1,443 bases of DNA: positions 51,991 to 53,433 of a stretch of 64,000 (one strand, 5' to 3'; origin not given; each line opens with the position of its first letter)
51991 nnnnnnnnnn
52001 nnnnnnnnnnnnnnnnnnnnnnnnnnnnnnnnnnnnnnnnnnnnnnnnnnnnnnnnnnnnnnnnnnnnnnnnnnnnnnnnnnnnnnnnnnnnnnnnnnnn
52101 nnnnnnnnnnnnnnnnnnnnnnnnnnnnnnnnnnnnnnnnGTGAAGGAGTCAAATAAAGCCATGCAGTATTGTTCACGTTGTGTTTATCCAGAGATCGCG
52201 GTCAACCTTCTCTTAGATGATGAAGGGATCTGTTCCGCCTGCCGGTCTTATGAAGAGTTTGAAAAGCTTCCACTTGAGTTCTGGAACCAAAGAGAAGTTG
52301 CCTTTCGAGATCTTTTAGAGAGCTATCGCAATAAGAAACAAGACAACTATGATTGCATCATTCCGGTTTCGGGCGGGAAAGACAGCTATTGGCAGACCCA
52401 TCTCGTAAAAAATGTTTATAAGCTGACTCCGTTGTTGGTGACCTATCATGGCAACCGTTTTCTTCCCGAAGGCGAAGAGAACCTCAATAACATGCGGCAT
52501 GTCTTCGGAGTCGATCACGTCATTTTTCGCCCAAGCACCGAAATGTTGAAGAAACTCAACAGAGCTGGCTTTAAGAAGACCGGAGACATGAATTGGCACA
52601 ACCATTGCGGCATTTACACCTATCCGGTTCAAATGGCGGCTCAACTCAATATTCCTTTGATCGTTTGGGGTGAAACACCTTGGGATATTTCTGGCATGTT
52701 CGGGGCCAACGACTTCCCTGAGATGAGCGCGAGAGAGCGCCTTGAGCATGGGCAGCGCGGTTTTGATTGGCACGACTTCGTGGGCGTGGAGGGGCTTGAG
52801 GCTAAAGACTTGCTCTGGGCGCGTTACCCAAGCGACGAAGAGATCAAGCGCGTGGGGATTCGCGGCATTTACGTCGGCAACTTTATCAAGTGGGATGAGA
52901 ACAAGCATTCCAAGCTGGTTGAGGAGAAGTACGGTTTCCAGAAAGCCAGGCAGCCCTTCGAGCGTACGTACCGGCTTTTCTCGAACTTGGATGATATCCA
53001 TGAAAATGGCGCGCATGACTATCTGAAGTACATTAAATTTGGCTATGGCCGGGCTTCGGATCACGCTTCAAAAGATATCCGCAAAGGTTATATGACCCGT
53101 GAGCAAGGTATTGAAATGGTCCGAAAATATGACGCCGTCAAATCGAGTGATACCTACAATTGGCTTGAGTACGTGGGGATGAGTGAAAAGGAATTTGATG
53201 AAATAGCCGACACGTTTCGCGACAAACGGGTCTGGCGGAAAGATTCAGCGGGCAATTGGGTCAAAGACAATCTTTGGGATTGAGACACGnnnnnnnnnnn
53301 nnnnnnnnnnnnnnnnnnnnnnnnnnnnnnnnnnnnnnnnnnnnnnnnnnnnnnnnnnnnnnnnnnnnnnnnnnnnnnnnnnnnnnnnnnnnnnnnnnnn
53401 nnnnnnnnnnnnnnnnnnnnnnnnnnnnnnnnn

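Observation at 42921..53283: The pse operon carries two acetamidino-forming triplets (PP-loop amidotransferase plus HisH and HisF homologues)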

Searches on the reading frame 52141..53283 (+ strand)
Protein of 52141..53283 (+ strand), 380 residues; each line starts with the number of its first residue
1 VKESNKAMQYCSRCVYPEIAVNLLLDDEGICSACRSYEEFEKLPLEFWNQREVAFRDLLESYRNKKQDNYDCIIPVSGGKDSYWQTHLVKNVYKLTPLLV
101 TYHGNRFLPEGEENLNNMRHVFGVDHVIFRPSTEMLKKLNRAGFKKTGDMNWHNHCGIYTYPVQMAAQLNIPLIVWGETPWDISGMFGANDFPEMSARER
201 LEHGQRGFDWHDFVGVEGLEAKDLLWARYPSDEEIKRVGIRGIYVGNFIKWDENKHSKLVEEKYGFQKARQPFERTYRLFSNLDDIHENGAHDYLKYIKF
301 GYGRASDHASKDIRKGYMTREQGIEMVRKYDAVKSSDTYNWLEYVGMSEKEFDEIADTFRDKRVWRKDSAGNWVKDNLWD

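Call 5: search_protein_families(library=pfam, proteins=[window:52141-53283:+])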
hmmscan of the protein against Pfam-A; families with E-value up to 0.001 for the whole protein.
window:52141-53283:+ (380 aa): 0 families

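Call 7: search_protein_families(library=ncbifam, proteins=[window:52141-53283:+])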
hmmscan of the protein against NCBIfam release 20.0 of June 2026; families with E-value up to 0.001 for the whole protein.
window:52141-53283:+ (380 aa): 1 family
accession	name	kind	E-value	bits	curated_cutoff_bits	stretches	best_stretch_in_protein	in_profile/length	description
TIGR03573.1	WbuX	subfamily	3.7e-97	325.8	203.2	1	8-356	1-343/344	N-acetyl sugar amidotransferase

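Call 19: find_homologous_proteins(query=window:52141-53283:+, max_evalue=1e-20)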
Query window:52141-53283:+ (380 aa): 6713 proteins with E <= 1e-20 among 8000 candidates; the best 120 are listed.
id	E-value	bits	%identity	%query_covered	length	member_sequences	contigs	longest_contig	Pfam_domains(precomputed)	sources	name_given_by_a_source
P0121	3.1e-233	792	87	98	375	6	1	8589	-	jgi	-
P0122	7.3e-187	640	69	98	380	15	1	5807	-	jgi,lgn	-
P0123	4.7e-182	624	67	98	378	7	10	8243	-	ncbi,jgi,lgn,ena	jgi:N-acetyl sugar amidotransferase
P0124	1.7e-176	605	67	98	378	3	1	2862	-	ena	-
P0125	4.0e-176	604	67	98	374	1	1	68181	-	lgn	-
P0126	5.2e-175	600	66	98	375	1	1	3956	-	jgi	jgi:N-acetyl sugar amidotransferase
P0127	9.4e-175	600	65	98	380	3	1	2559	-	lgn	-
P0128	2.5e-174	598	67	98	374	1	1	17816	-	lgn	-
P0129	6.1e-174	597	65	98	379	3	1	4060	-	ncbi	-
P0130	1.1e-173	596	66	98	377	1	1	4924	-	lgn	-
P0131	5.7e-173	594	65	98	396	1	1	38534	-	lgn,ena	-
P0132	2.7e-172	592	65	98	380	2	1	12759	-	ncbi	ncbi:MAG: N-acetyl sugar amidotransferase [Phycisphaerae bacterium]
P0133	2.9e-172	591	65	98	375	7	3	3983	-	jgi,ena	-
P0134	4.0e-172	591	65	98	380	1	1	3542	-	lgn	-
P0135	7.2e-172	590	68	94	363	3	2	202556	-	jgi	jgi:N-acetyl sugar amidotransferase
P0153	5.0e-170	584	66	98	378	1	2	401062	-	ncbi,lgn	-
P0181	1.1e-166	573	65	98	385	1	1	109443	-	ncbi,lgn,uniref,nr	ncbi:N-acetyl sugar amidotransferase [Desulfogranum mediterraneum]|uniref:N-acetyl sugar amidotransf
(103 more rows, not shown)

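Call 22: find_encoding_contigs(protein=P0181, flank=10000, max_places=1)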
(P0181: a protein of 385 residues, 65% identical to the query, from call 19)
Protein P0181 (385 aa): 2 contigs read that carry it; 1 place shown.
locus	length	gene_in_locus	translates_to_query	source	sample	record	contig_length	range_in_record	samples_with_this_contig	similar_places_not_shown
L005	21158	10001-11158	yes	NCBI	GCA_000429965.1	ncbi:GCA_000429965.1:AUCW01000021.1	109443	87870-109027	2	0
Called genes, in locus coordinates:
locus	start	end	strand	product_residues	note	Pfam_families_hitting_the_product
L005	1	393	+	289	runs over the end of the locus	PF01061:ABC2_membrane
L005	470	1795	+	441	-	PF00005:ABC_tran, PF14524:Wzt_C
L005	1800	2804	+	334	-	PF00106:adh_short (weak), PF01073:3Beta_HSD, PF01370:Epimerase, PF02719:Polysacc_synt_2, PF04321:RmlD_sub_bind, PF05368:NmrA, PF13460:NAD_binding_10, PF16363:GDP_Man_Dehyd, +1 more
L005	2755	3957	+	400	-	PF01041:DegT_DnrJ_EryC1, PF01053:Cys_Met_Meta_PP (weak)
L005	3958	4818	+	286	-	PF00248:Aldo_ket_red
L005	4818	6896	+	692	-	PF02348:CTP_transf_3, PF12804:NTP_transf_3 (weak), PF00202:Aminotran_3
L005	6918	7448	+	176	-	PF13302:Acetyltransf_3 (weak), PF00583:Acetyltransf_1 (weak)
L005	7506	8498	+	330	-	PF04055:Radical_SAM, PF13186:SPASM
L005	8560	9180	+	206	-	PF00117:GATase, PF01174:SNO (faint), PF07722:Peptidase_C26 (weak)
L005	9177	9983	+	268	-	PF00977:His_biosynth, PF01207:Dus (faint), PF03060:NMO (faint)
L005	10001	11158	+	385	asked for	-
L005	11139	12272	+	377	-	-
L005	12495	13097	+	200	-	PF00551:Formyl_trans_N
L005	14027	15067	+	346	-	PF03102:NeuB, PF08666:SAF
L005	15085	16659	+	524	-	-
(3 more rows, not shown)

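Call 23: find_encoding_contigs(protein=P0153, flank=10000, max_places=1)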
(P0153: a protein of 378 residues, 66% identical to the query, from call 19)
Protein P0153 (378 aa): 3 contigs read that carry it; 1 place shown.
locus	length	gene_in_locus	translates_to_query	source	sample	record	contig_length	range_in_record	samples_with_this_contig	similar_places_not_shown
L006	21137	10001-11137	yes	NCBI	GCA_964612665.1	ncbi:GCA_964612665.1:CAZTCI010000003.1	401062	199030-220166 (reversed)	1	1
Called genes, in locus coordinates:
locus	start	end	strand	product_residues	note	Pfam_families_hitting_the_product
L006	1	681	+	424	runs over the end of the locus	-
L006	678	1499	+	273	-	PF13578:Methyltransf_24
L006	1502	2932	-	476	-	-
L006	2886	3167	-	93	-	-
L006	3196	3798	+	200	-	PF13412:HTH_24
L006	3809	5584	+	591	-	PF00664:ABC_membrane (weak), PF09818:ABC_ATPase (faint), PF00005:ABC_tran, PF13401:AAA_22 (faint), PF02463:SMC_N (weak)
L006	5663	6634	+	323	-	PF00106:adh_short (weak), PF01073:3Beta_HSD, PF01370:Epimerase, PF02719:Polysacc_synt_2, PF04321:RmlD_sub_bind, PF05368:NmrA (weak), PF13460:NAD_binding_10, PF16363:GDP_Man_Dehyd, +1 more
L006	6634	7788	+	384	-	PF01041:DegT_DnrJ_EryC1, PF01053:Cys_Met_Meta_PP (faint)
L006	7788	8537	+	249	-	PF02348:CTP_transf_3, PF12804:NTP_transf_3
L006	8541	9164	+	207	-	PF00117:GATase, PF01174:SNO (faint)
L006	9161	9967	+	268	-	PF00977:His_biosynth, PF01207:Dus (faint)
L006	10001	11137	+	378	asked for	-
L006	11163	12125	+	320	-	PF08450:SGL (faint), PF01436:NHL (weak), PF06739:SBBP (faint)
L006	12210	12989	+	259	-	PF01261:AP_endonuc_2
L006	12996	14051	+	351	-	PF03102:NeuB, PF08666:SAF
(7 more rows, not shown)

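Call 24: find_encoding_contigs(protein=P0125, flank=10000, max_places=1)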
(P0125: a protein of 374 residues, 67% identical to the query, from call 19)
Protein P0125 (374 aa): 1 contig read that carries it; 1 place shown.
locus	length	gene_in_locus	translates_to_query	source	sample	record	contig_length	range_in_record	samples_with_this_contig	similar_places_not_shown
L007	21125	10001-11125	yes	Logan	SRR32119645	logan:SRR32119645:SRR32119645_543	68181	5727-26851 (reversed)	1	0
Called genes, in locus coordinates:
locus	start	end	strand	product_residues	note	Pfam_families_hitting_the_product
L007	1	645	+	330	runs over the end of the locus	PF00106:adh_short (weak), PF01073:3Beta_HSD, PF01370:Epimerase, PF02719:Polysacc_synt_2 (weak), PF04321:RmlD_sub_bind, PF07993:NAD_binding_4, PF13460:NAD_binding_10, PF16363:GDP_Man_Dehyd, +1 more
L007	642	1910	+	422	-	PF08421:Methyltransf_13, PF13489:Methyltransf_23, PF08241:Methyltransf_11 (faint), PF08242:Methyltransf_12 (weak), PF08484:Methyltransf_14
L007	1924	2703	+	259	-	PF00535:Glycos_transf_2, PF12804:NTP_transf_3 (faint), PF13641:Glyco_tranf_2_3 (weak)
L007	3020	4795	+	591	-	PF26626:DUF8201 (faint)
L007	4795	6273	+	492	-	PF13231:PMT_2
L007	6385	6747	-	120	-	-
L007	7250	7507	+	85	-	PF12728:HTH_17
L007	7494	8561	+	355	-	-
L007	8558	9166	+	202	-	PF00117:GATase, PF07685:GATase_3 (weak), PF01174:SNO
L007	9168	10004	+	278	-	PF00977:His_biosynth, PF01180:DHO_dh (faint), PF03060:NMO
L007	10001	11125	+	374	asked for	-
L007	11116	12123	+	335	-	PF13847:Methyltransf_31 (faint), PF13489:Methyltransf_23, PF08241:Methyltransf_11, PF08242:Methyltransf_12, PF13649:Methyltransf_25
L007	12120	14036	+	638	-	-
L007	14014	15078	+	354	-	PF04230:PS_pyruv_trans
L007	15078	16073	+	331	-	PF03102:NeuB, PF08666:SAF (weak)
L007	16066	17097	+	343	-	-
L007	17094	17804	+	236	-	PF02348:CTP_transf_3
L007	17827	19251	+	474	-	PF01943:Polysacc_synt, PF13440:Polysacc_synt_3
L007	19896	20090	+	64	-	-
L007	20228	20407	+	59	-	-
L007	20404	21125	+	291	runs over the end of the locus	PF05050:Methyltransf_21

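Call 32: search_solved_structures(query=window:52141-53283:+, max_evalue=0.01, show_alignments=1)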
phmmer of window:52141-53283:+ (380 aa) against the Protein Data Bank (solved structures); distinct sequences matched with E-value up to 0.01: 1.
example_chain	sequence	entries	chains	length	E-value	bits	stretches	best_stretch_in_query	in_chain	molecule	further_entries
8wex_A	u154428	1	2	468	5.5e-38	134.4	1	23-359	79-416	N-acetyl sugar amidotransferase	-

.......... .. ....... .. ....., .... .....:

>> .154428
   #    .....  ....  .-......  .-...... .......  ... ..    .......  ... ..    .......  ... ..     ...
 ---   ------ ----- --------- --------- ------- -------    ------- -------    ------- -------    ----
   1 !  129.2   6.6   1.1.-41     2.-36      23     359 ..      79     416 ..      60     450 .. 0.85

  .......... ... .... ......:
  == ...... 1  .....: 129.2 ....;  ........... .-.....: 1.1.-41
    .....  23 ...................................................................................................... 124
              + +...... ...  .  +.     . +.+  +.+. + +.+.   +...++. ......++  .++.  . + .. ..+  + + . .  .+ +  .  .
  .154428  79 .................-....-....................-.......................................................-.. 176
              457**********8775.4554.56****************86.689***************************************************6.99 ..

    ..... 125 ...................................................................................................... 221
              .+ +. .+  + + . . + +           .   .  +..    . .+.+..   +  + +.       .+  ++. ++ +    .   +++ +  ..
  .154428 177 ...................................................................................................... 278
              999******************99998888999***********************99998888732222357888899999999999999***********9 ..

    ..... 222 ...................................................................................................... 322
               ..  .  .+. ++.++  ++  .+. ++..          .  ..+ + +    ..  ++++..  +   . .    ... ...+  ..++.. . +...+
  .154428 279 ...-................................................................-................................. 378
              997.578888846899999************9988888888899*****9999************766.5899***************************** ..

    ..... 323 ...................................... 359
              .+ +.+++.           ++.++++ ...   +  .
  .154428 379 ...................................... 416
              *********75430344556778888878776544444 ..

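Call 34: find_related_loci(query=window:52141-53283:+, collection=genome_contigs, flank=10000)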
Query window:52141-53283:+ (380 aa) in genome_contigs; peptide patterns used: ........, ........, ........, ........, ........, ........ (x = any residue, [..] = any of these).
122 stretches matched a pattern; 55 encode a relative of the query (tblastn E <= 1e-3); 55 distinct loci.
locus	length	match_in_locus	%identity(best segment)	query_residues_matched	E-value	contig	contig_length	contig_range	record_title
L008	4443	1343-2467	65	8-380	4e-173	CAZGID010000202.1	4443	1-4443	MAG TPA_asm: uncultured bacterium isolate SRP193661_co1_15 genome assembly, contig: NODE_20059_length_4443_cov_5.358022,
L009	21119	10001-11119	63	7-380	2e-166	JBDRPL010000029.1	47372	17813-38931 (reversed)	MAG: Candidatus Micrarchaeota archaeon isolate MEGAHIT-group-2.116 k141_840809, whole genome shotgun sequence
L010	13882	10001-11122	63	7-380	2e-164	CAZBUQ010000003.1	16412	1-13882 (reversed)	MAG TPA_asm: uncultured Gammaproteobacteria bacterium isolate binchicken_co38_1207 genome assembly, contig: NODE_7461_le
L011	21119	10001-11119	61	8-379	1e-162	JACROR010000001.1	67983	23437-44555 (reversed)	MAG: Candidatus Niyogibacteria bacterium isolate NC_groundwater_1966_Pr3_S-0.2um_45_3 scaffold_67748, whole genome shotg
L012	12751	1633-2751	62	8-379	4e-162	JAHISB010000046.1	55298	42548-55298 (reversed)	MAG: Patescibacteria group bacterium isolate MM_PC_MetaG.mb.153 MM_PC_MetaG.mb.153_k141_1559635, whole genome shotgun se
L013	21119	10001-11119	62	8-379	3e-160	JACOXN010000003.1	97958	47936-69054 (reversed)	MAG: Candidatus Giovannonibacteria bacterium isolate NC_groundwater_154_Ag_S-0.1um_46_13 S4_GD2017_2_S1_scaffold_86, who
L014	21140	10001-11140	60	1-380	2e-158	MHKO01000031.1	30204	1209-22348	MAG: Candidatus Komeilibacteria bacterium RIFCSPLOWO2_02_FULL_48_11 rifcsplowo2_02_scaffold_3200, whole genome shotgun s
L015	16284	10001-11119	60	8-380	1e-157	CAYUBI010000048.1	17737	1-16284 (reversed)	MAG TPA_asm: uncultured Candidatus Marinamargulisbacteria bacterium isolate SRP272421_co3_728 genome assembly, contig: N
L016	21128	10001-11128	61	7-380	2e-157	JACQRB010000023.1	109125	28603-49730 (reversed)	MAG: Candidatus Omnitrophota bacterium isolate NC_groundwater_1348_Ag_S-0.2um_64_53 S_p2_S4_coassembly_k141_1043002, who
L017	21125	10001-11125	59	6-379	1e-154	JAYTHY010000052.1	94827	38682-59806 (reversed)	MAG: Fibrobacteria bacterium isolate GFS_2600 GFS_2600_51, whole genome shotgun sequence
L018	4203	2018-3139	59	6-380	1e-158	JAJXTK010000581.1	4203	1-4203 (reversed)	MAG: Myxococcales bacterium isolate BP4.bin47 NODE_34514_length_4203_cov_1.413886, whole genome shotgun sequence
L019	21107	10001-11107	60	10-380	2e-152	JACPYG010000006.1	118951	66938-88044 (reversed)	MAG: Candidatus Staskawiczbacteria bacterium isolate NC_groundwater_857_Pr1_B-0.1um_35_19 Montesol18_Bp1_scaffold_618804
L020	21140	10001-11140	57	1-380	3e-151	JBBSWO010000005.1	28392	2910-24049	MAG: Nanoarchaeota archaeon isolate H41-bin116_1 H41_bin116_1_000000000005, whole genome shotgun sequence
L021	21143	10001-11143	58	7-380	5e-150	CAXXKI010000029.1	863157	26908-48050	MAG: Phycisphaerae bacterium isolate bd3be242-9aa2-4165-bc29-2748e4656e29 genome assembly, contig: contig_29, whole geno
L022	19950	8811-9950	58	8-379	5e-148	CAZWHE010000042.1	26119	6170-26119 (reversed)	MAG TPA_asm: uncultured Phycisphaerales bacterium isolate binchicken_co65_83 genome assembly, contig: NODE_7680_length_2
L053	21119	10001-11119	51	8-378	4e-130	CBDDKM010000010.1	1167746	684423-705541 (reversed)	MAG: Parvicellaceae bacterium isolate 2f2d11d2-0c83-4b6d-90d6-ffcac063f1ac genome assembly, contig: contig_10, whole gen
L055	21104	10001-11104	53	10-375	2e-125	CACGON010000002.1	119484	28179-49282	uncultured Pelagibacteraceae bacterium isolate AG-422-N15 genome assembly, contig: AG-422-N15_NODE_2, whole genome shotg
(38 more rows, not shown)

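Call 60: search_protein_families(library=ncbifam, max_evalue=1e-20, proteins=[L053:2907-4055:+, L053:9962-11191:+, L053:7512-8567:+, L055:3943-5133:+, L055:9989-11023:+, L055:12094-13158:+, L010:7365-8531:+, L010:10004-11134:+, L010:3566-4615:+, L007:15078-16073:+])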
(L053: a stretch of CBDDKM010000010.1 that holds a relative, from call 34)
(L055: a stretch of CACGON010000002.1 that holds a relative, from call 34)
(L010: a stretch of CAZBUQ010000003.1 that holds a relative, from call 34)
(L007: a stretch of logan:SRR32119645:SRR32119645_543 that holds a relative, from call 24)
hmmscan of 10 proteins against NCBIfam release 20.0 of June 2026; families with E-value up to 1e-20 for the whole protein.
L053:2907-4055:+ (382 aa): 1 family
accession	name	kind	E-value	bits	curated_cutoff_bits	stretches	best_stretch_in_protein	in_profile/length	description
TIGR03573.1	WbuX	subfamily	2.2e-114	382.5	203.2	1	4-350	2-343/344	N-acetyl sugar amidotransferase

L053:9962-11191:+ (409 aa): 1 family
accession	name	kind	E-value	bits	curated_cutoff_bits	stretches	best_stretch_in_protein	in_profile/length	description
TIGR03573.1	WbuX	subfamily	4.4e-96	322.3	203.2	1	14-365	1-343/344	N-acetyl sugar amidotransferase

L053:7512-8567:+ (351 aa): 2 families
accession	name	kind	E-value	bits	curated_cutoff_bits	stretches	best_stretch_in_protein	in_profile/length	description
TIGR03586.1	PseI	equivalog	2.1e-146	487.3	340.25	1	16-345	1-327/327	pseudaminic acid synthase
TIGR03569.1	NeuB_NnaB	equivalog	2.2e-87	293.2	399.65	1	17-342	1-326/329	N-acetylneuraminate synthase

L055:3943-5133:+ (396 aa): 1 family
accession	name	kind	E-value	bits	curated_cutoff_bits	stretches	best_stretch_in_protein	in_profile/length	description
TIGR03573.1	WbuX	subfamily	9.4e-102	340.9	203.2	1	1-347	1-342/344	N-acetyl sugar amidotransferase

L055:9989-11023:+ (344 aa): 1 family
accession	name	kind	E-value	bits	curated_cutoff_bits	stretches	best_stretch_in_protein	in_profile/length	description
TIGR03573.1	WbuX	subfamily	1.8e-84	284.1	203.2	1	5-343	3-332/344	N-acetyl sugar amidotransferase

L055:12094-13158:+ (354 aa): 2 families
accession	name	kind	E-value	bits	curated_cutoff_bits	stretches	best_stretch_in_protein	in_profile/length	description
TIGR03586.1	PseI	equivalog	2.8e-118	394.9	340.25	1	20-340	2-323/327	pseudaminic acid synthase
TIGR03569.1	NeuB_NnaB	equivalog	5.8e-76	255.7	399.65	1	21-340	2-325/329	N-acetylneuraminate synthase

L010:7365-8531:+ (388 aa): 1 family
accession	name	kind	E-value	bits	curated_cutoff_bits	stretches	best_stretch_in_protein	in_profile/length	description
TIGR03573.1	WbuX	subfamily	1.7e-96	323.6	203.2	1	19-363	2-343/344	N-acetyl sugar amidotransferase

L010:10004-11134:+ (376 aa): 1 family
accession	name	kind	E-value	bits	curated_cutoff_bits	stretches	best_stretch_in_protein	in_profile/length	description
TIGR03573.1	WbuX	subfamily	3.8e-101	339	203.2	1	1-349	1-343/344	N-acetyl sugar amidotransferase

L010:3566-4615:+ (349 aa): 2 families
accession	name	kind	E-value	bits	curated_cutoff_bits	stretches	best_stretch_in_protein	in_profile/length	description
TIGR03569.1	NeuB_NnaB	equivalog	4.6e-93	311.9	399.65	1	24-340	1-326/329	N-acetylneuraminate synthase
TIGR03586.1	PseI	equivalog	4.3e-74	249.6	340.25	1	24-341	2-325/327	pseudaminic acid synthase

L007:15078-16073:+ (331 aa): 2 families
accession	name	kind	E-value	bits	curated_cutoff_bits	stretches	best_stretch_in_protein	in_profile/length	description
TIGR03569.1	NeuB_NnaB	equivalog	9e-79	264.9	399.65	1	5-321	2-325/329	N-acetylneuraminate synthase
TIGR03586.1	PseI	equivalog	4.5e-71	239.7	340.25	1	4-325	2-327/327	pseudaminic acid synthase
